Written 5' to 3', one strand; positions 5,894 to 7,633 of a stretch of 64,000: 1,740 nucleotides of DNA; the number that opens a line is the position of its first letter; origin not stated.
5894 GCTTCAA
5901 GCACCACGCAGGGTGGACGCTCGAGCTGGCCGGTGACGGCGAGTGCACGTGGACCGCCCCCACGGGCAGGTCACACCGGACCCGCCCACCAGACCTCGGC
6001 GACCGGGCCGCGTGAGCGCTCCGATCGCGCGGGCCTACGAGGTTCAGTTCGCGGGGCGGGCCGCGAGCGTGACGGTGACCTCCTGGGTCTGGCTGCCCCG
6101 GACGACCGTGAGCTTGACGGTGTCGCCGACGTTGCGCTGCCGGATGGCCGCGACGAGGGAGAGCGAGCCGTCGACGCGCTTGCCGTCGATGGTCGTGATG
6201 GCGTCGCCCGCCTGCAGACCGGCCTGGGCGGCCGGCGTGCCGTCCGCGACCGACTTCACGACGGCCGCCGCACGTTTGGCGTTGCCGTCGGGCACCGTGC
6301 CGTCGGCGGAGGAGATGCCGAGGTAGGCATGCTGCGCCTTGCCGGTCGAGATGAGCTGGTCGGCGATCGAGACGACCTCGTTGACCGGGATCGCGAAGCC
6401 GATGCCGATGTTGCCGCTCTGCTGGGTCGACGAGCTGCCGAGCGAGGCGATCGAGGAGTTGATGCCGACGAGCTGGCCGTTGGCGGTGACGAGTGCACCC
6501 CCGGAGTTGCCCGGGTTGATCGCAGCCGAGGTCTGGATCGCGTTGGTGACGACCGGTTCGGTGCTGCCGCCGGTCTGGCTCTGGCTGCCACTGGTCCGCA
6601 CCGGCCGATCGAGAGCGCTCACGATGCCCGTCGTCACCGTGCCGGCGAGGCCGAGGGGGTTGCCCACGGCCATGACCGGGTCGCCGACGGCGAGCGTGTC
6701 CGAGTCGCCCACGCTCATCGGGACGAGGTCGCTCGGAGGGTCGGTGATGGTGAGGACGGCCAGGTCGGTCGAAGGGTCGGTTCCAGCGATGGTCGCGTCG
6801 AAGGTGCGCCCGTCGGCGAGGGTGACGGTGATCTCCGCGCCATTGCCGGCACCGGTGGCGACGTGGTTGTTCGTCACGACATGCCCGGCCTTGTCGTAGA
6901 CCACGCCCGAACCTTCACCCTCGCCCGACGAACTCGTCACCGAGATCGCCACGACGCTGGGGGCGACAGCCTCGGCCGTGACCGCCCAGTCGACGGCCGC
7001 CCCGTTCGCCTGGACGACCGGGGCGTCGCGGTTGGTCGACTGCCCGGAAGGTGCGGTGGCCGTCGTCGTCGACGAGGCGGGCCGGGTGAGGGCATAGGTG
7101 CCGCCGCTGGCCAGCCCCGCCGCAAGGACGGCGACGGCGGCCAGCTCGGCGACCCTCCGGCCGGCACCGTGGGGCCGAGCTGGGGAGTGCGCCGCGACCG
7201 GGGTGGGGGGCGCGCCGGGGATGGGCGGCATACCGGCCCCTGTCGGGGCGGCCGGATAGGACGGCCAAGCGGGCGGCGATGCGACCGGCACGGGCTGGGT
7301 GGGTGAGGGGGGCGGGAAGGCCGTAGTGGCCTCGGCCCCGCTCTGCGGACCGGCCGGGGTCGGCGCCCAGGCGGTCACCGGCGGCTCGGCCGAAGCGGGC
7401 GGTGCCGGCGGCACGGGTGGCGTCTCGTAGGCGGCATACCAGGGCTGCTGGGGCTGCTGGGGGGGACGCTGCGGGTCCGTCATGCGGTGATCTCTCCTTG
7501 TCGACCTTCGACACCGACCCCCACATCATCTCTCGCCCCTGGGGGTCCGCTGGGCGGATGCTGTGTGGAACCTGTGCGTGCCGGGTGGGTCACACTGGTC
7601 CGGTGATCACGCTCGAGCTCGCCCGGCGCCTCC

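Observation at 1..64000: Hyper-abundant asymmetric octamer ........: about 1 per kb, about 30-fold over expectation, in every reading frame and in intergenic DNA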

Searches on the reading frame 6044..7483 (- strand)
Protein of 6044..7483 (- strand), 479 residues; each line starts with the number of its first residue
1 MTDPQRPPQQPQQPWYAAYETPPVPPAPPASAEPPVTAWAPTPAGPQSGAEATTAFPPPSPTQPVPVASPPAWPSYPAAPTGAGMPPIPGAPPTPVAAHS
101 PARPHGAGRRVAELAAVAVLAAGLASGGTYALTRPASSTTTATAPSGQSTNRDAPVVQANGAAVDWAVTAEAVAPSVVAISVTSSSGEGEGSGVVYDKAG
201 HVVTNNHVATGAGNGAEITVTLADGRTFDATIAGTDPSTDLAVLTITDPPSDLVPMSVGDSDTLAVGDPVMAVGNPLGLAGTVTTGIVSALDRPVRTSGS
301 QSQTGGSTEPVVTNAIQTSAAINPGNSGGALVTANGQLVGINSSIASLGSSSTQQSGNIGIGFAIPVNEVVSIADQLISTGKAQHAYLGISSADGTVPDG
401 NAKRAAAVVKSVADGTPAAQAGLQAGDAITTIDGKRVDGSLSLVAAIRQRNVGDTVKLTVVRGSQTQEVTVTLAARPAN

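Call 41: search_protein_families(library=pfam, proteins=[window:6044-7483:-], max_evalue=0.00001)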
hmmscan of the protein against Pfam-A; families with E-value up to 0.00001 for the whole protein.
window:6044-7483:- (479 aa): 5 families
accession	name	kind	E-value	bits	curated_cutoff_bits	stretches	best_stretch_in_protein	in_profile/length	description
PF13365.12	Trypsin_2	-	4.7e-31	108.9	27.6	1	191-341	1-144/144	Trypsin-like peptidase domain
PF13180.12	PDZ_2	-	1.1e-17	64.5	27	1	401-473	12-80/80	PDZ domain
PF00089.32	Trypsin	-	1.5e-16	61.3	20.6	1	175-371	13-217/220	Trypsin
PF17820.7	PDZ_6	-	3.4e-11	43.2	27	1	408-462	1-54/54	PDZ domain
PF00595.29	PDZ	-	3.8e-09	37.2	23.2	1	382-460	6-80/81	PDZ domain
